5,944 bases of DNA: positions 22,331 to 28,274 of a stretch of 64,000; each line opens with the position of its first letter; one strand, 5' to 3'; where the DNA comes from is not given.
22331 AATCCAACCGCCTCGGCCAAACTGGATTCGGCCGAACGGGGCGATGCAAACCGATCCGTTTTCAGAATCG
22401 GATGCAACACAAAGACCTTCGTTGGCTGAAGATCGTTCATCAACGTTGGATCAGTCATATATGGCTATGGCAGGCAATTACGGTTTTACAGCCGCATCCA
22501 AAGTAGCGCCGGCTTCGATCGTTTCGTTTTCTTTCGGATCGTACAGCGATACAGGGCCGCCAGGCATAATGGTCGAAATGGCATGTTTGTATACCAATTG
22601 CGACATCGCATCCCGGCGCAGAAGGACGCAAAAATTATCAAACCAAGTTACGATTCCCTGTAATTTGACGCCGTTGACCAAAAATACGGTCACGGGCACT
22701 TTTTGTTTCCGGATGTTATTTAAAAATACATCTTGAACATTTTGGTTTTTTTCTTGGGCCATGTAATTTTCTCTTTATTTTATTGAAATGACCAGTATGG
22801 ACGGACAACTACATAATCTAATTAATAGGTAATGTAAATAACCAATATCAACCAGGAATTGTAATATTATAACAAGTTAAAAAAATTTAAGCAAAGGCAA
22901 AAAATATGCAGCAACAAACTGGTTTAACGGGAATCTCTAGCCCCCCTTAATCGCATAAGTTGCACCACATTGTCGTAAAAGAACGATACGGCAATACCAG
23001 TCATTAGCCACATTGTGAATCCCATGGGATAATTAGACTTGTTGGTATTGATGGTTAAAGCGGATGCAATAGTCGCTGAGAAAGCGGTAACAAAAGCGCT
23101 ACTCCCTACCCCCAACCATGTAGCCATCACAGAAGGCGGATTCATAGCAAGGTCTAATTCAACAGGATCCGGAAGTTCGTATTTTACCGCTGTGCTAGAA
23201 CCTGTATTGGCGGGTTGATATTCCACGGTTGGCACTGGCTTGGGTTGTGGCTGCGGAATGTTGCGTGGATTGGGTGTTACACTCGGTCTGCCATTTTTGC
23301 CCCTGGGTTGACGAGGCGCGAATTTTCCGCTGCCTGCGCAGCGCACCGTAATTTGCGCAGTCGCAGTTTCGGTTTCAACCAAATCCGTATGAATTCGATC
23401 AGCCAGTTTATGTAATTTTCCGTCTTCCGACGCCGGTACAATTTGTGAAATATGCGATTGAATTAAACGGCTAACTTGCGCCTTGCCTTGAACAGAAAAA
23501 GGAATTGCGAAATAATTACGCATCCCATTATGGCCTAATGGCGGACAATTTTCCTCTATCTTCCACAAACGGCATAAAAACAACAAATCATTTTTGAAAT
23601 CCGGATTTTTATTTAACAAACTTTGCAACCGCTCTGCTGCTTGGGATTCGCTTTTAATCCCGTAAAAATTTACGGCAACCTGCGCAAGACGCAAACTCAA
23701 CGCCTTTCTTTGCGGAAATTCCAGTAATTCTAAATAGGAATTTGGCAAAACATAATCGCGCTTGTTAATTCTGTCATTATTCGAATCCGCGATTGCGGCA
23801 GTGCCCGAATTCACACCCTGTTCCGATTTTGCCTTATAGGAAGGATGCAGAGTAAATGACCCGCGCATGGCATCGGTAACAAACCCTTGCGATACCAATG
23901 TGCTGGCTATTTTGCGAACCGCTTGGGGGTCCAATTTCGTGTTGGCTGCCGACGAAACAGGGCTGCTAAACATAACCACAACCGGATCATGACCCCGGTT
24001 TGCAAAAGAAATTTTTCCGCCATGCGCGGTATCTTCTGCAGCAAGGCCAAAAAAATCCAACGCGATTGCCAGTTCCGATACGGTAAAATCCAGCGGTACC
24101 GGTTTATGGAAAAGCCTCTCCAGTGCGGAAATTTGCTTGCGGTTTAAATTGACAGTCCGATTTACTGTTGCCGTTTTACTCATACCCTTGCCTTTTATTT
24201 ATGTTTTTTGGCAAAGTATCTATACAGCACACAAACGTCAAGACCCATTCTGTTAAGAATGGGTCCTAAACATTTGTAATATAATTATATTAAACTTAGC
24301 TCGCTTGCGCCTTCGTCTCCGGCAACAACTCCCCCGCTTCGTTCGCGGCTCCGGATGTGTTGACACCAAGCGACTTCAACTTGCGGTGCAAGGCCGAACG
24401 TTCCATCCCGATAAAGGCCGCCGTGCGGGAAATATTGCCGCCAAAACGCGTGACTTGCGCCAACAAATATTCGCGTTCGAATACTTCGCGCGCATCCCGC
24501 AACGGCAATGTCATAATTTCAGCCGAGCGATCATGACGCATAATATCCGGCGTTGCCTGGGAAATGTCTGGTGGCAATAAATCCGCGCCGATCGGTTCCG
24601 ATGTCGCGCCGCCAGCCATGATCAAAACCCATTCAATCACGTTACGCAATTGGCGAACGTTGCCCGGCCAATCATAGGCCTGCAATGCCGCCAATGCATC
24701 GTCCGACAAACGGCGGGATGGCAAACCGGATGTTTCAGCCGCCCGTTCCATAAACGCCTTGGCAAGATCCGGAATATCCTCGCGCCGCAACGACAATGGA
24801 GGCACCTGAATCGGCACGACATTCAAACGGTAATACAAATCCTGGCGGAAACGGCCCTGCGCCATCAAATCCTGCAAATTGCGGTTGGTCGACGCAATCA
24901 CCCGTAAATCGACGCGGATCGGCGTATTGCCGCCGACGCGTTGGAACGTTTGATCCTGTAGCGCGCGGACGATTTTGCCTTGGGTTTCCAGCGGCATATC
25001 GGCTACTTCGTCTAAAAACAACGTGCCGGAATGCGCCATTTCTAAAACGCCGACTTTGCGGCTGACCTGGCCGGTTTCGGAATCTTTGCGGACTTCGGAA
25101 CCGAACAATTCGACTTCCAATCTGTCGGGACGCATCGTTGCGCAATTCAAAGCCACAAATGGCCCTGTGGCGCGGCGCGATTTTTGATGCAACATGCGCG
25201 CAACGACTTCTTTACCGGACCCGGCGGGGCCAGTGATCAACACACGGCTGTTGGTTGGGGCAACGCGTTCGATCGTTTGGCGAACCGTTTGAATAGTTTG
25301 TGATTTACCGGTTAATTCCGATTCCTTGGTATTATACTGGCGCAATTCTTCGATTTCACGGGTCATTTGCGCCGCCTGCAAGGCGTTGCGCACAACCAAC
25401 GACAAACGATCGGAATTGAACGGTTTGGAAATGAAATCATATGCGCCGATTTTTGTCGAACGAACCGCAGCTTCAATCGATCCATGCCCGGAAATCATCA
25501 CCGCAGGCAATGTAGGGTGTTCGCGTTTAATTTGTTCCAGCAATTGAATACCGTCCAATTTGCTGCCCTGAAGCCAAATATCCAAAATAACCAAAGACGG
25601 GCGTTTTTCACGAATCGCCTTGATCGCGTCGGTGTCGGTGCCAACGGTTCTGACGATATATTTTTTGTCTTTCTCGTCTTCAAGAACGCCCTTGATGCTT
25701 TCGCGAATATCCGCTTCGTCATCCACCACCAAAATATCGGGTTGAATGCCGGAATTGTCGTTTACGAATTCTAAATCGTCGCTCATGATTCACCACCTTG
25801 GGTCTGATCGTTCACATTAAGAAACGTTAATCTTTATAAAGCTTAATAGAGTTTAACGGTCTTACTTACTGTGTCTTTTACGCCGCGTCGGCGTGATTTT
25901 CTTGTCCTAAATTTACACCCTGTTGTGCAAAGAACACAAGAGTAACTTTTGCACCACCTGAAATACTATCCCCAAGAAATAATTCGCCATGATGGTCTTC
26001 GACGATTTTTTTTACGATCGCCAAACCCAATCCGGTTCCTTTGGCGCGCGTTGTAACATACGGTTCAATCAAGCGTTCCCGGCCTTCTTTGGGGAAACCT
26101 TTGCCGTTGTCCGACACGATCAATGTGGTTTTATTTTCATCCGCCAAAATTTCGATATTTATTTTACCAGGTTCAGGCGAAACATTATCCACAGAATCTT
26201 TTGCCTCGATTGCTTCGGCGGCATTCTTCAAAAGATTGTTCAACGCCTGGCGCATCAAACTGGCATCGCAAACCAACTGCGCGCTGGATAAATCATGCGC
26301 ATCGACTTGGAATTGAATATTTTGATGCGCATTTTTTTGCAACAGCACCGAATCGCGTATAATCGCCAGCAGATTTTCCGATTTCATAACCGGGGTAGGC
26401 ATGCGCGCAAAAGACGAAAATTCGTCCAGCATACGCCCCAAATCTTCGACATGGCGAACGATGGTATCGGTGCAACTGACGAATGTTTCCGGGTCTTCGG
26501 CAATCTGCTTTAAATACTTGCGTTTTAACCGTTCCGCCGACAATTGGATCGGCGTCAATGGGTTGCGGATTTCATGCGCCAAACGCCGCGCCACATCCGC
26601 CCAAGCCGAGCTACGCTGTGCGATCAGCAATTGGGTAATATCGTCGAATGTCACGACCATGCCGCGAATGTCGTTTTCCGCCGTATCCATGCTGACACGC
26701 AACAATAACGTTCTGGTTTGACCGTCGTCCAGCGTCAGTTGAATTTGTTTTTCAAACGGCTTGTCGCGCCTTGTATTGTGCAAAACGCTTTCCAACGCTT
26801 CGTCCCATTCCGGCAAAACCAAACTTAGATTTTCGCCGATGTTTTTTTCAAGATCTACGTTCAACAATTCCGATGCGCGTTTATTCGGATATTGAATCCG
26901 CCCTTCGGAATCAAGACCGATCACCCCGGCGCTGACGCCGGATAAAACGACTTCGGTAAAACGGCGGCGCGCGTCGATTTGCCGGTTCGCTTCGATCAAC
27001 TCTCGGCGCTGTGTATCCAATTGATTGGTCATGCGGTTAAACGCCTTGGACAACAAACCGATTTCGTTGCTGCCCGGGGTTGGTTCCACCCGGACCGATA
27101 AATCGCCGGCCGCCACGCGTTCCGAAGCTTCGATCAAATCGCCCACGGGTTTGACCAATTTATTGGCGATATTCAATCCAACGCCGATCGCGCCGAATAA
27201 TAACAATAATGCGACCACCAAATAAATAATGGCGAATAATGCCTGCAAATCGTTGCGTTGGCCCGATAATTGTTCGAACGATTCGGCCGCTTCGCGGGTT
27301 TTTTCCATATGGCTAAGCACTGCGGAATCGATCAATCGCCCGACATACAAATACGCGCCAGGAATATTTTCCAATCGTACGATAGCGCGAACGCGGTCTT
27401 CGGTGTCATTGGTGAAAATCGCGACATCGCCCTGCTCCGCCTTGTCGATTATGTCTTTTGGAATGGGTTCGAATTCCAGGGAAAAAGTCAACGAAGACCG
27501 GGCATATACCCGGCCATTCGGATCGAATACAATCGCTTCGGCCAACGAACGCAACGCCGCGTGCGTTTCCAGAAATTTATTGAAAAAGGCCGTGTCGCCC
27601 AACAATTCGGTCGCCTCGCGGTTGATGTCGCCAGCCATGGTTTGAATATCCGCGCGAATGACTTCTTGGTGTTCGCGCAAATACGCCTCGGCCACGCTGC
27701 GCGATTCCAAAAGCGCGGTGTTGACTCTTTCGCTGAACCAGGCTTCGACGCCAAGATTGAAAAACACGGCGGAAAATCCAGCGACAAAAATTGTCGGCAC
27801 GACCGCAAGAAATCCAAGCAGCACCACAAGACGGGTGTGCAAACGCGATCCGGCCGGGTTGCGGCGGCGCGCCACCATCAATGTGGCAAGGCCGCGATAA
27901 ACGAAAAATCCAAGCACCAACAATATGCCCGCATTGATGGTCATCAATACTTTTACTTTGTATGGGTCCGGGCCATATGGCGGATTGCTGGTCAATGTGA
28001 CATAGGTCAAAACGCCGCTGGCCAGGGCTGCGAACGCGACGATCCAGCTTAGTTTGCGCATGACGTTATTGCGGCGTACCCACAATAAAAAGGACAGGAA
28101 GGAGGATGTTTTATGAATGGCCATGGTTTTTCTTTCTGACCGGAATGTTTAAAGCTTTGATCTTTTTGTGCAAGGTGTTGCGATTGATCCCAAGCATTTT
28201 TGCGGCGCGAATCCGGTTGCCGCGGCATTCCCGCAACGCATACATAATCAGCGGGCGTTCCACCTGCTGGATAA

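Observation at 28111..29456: dusB is followed by a translationally coupled 105-aa Fis-like gene where alphaproteobacteria normally carry ntrB-ntrC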

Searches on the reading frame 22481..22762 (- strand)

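Call 3: search_protein_families(library=pfam, proteins=[window:22481-22762:-], max_evalue=0.01)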
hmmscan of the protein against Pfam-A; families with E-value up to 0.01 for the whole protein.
window:22481-22762:- (94 aa): 2 families
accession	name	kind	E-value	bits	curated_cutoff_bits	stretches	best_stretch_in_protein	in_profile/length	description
PF17209.9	Hfq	-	1.1e-31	108.7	27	1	9-71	1-63/64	Hfq protein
PF21979.2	Hfq_1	-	3.5e-07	30.7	27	1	17-65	10-59/61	Hfq related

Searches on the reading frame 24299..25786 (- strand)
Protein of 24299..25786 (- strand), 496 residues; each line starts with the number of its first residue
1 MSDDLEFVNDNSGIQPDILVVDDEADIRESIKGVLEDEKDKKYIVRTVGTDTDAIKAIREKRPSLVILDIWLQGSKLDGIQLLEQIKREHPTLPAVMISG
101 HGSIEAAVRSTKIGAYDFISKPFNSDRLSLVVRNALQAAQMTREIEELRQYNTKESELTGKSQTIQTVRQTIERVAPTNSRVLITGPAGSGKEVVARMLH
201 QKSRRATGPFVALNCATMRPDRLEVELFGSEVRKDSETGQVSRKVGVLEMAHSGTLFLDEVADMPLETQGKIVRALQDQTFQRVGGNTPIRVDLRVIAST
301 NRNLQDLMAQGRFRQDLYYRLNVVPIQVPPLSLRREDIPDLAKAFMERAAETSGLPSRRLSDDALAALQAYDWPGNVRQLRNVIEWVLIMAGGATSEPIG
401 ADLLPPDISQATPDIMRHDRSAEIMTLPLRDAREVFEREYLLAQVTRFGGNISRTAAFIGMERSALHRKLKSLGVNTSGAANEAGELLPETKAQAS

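Call 3: search_protein_families(library=pfam, proteins=[window:24299-25786:-], max_evalue=0.01)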
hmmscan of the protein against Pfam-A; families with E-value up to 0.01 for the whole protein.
window:24299-25786:- (496 aa): 10 families
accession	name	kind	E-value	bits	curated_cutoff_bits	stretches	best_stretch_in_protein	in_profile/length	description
PF00158.32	Sigma54_activat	-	2.6e-58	196.8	20.2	1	159-327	2-168/168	Sigma-54 interaction domain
PF00072.30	Response_reg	-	2.7e-26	92.3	30.2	1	18-131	1-109/111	Response regulator receiver domain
PF14532.12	Sigma54_activ_2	-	3.8e-24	85.9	25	1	160-331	2-138/138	Sigma-54 interaction domain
PF25601.1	AAA_lid_14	-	1.1e-23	83.3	27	1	334-414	3-80/87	AAA+ ATPase lid domain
PF02954.25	HTH_8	-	1.4e-09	37.9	22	1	433-471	2-40/42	Bacterial regulatory protein, Fis family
PF07728.20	AAA_5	-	1.6e-07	31.8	22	1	182-303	2-124/139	AAA domain (dynein-related subfamily)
PF13191.12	AAA_16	-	1.6e-05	25.9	32.6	1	157-223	1-73/167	AAA ATPase domain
PF01078.27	Mg_chelatase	-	4.4e-05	23.4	20.3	0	240-278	94-132/207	Magnesium chelatase, subunit ChlI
PF00493.29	MCM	-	0.00028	20.5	23.3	1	180-301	58-172/224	MCM P-loop domain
PF00004.35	AAA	-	0.0011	19.9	21.2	1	182-315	1-125/131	ATPase family associated with various cellular activities (AAA)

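Call 4: search_protein_families(library=ncbifam, proteins=[window:24299-25786:-], max_evalue=0.01)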
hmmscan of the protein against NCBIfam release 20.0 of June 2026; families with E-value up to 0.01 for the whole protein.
window:24299-25786:- (496 aa): 112 families (the best 25 are shown)
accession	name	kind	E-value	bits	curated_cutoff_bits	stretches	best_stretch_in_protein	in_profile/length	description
NF051870.1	NAssimRespRegNtrX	equivalog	3.1e-205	682.3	600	1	17-475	3-452/452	nitrogen assimilation response regulator NtrX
TIGR01818.1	ntrC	equivalog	2e-116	389.5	558.6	1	18-473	1-463/463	nitrogen regulation protein NR(I)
TIGR02915.1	PEP_resp_reg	equivalog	7.9e-108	361.1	502.6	1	18-474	1-443/445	PEP-CTERM-box response regulator transcription factor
NF008469.0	PRK11361.1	equivalog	3.1e-106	355.8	714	1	17-477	6-458/461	acetoacetate metabolism transcriptional regulator AtoC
NF041946.1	LuxO_transreg_Vib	equivalog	7e-99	331.7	800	1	45-472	23-459/463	quorum-sensing sigma-54 dependent transcriptional regulator LuxO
NF008176.1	PRK10923.1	equivalog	2.8e-96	323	620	1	18-475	6-468/469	nitrogen regulation protein NR(I)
NF041552.1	TF_PrdR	equivalog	8e-89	298.5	795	1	146-472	259-575/577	sigma-54 dependent transcriptional regulator PrdR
NF007689.0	PRK10365.1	equivalog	1.9e-88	297.2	760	1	17-470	7-439/441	sigma-54-dependent response regulator transcription factor ZraR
NF003451.0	PRK05022.1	equivalog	3.9e-88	296.4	476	1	136-476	170-511/512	nitric oxide reductase transcriptional regulator NorR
NF011695.0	PRK15115.1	equivalog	7.1e-86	288.7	763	1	17-470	8-433/445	two-component system response regulator GlrR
TIGR01817.1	nifA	equivalog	3e-83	280.4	528.85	1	135-394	175-431/534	nif-specific transcriptional activator NifA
NF050807.1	TransRegFlbDCaul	equivalog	2.2e-82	277.3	750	1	47-472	29-437/454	sigma-54-dependent transcriptional regulator FlbD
NF038308.1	RNA_repair_RtcR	equivalog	1.5e-81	274.8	650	1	14-422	27-450/530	RNA repair transcriptional activator RtcR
NF049963.1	RespRegFlgRCampy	domain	1.3e-77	261.5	750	1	18-393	3-369/429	fla regulon two-component system response regulator FlgR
TIGR02329.1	propionate_PrpR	equivalog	1.9e-77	261.1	499.2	1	126-472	181-526/526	propionate catabolism operon regulatory protein PrpR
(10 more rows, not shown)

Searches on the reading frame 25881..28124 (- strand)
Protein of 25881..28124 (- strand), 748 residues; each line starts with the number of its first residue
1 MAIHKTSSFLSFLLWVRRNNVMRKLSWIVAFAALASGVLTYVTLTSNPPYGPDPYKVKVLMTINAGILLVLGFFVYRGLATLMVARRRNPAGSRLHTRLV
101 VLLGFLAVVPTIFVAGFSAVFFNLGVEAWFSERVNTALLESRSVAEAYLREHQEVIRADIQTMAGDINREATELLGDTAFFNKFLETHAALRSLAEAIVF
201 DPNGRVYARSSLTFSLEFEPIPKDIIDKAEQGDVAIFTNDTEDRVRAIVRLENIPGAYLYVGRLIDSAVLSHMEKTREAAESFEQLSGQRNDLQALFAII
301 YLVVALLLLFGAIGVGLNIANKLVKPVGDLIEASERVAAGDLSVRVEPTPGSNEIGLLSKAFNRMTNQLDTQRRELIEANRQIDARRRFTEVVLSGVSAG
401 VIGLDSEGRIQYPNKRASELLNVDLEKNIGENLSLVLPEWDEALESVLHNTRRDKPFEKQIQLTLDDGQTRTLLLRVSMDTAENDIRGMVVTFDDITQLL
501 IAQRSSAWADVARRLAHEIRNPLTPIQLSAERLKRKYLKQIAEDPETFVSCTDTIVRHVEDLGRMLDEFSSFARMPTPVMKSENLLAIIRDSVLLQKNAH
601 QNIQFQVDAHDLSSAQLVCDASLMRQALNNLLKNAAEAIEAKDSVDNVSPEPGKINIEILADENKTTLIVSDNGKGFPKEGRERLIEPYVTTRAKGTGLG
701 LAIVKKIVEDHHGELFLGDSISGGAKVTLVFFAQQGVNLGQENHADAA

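Call 3: search_protein_families(library=pfam, proteins=[window:25881-28124:-], max_evalue=0.01)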
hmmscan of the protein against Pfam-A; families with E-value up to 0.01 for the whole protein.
window:25881-28124:- (748 aa): 10 families
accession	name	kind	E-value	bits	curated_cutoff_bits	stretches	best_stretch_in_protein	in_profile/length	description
PF19312.4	NtrY_N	-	2.4e-43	149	23.2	1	25-307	4-291/291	NtrY N-terminal region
PF02518.31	HATPase_c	-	3.1e-22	79.6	26.4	1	620-731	2-107/111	Histidine kinase-, DNA gyrase B-, and HSP90-like ATPase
PF00672.30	HAMP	-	1.8e-14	54.3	25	1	319-369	2-51/53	HAMP domain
PF00512.31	HisKA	-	6.1e-11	42.7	26.9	1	510-575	4-63/66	His Kinase A (phospho-acceptor) domain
PF00989.32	PAS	-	4.4e-09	36.8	22.6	1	391-496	4-113/113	PAS fold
PF08448.16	PAS_4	-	3.6e-05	24.4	23.1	1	396-498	3-107/110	PAS fold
PF13426.13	PAS_9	-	5.9e-05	23.7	27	1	400-498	3-103/103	PAS domain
PF13596.12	PAS_10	-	7.8e-05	23.7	22.1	1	394-497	5-106/106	PAS domain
PF13581.12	HATPase_c_2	-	0.00013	22.4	27.4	1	652-711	53-112/127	Histidine kinase-like ATPase domain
PF14501.12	HATPase_c_5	-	0.00014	22.2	22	1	626-715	8-86/102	GHKL domain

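Call 4: search_protein_families(library=ncbifam, proteins=[window:25881-28124:-], max_evalue=0.01)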
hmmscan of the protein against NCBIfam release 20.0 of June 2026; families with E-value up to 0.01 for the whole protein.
window:25881-28124:- (748 aa): 92 families (the best 25 are shown)
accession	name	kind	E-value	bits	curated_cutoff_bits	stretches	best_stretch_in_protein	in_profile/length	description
NF047496.1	HK_LIC11548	equivalog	5.3e-65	220.3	750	2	498-728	350-584/589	LIC_11548 family sensor histidine kinase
NF008468.0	PRK11360.1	equivalog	7e-55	186.5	646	1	279-734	180-609/616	two-component system sensor histidine kinase AtoS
NF033092.0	HK_WalK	equivalog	1.8e-40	139.1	725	1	299-729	177-590/594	cell wall metabolism sensor histidine kinase WalK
NF046044.1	PnpS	equivalog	1.2e-33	116.7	400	1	329-730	4-388/390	two-component system histidine kinase PnpS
NF045911.1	TCSHisKinNblS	equivalog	4.7e-31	107.8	1000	1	301-724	187-611/621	two-component system sensor histidine kinase NblS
NF007004.0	PRK09467.1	equivalog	3.2e-30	105.3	415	2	515-731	239-434/440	two-component system sensor histidine kinase EnvZ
TIGR02966.1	phoR_proteo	equivalog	3.1e-29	102.1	334.2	1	394-728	12-330/333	phosphate regulon sensor histidine kinase PhoR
NF007688.0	PRK10364.1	equivalog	5e-27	94.8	479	1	507-729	239-447/460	two-component system sensor histidine kinase ZraS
NF008312.0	PRK11100.1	equivalog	5.2e-26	91.5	356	1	511-731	259-472/477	two-component system sensor histidine kinase CreC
NF007898.0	PRK10604.1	equivalog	6.4e-25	88.2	478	1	489-734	194-424/433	two-component system sensor histidine kinase RstB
NF007007.0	PRK09470.1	equivalog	2e-24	86.4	486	2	515-730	252-456/463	envelope stress sensor histidine kinase CpxA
TIGR01386.1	cztS_silS_copS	subfamily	3.5e-24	85.6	292.55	2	614-716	344-442/457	heavy metal sensor histidine kinase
NF047794.1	HisKinPtgB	equivalog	4.2e-24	84.8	1000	2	514-731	448-653/656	two-component system sensor histidine kinase PgtB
NF012163.2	BaeS_SmeS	equivalog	3.3e-23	82.4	500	2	482-730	215-455/457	sensor histidine kinase efflux regulator BaeS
NF007837.0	PRK10549.1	equivalog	4e-23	81.9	603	2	507-734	239-459/466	envelope stress sensor histidine kinase BaeS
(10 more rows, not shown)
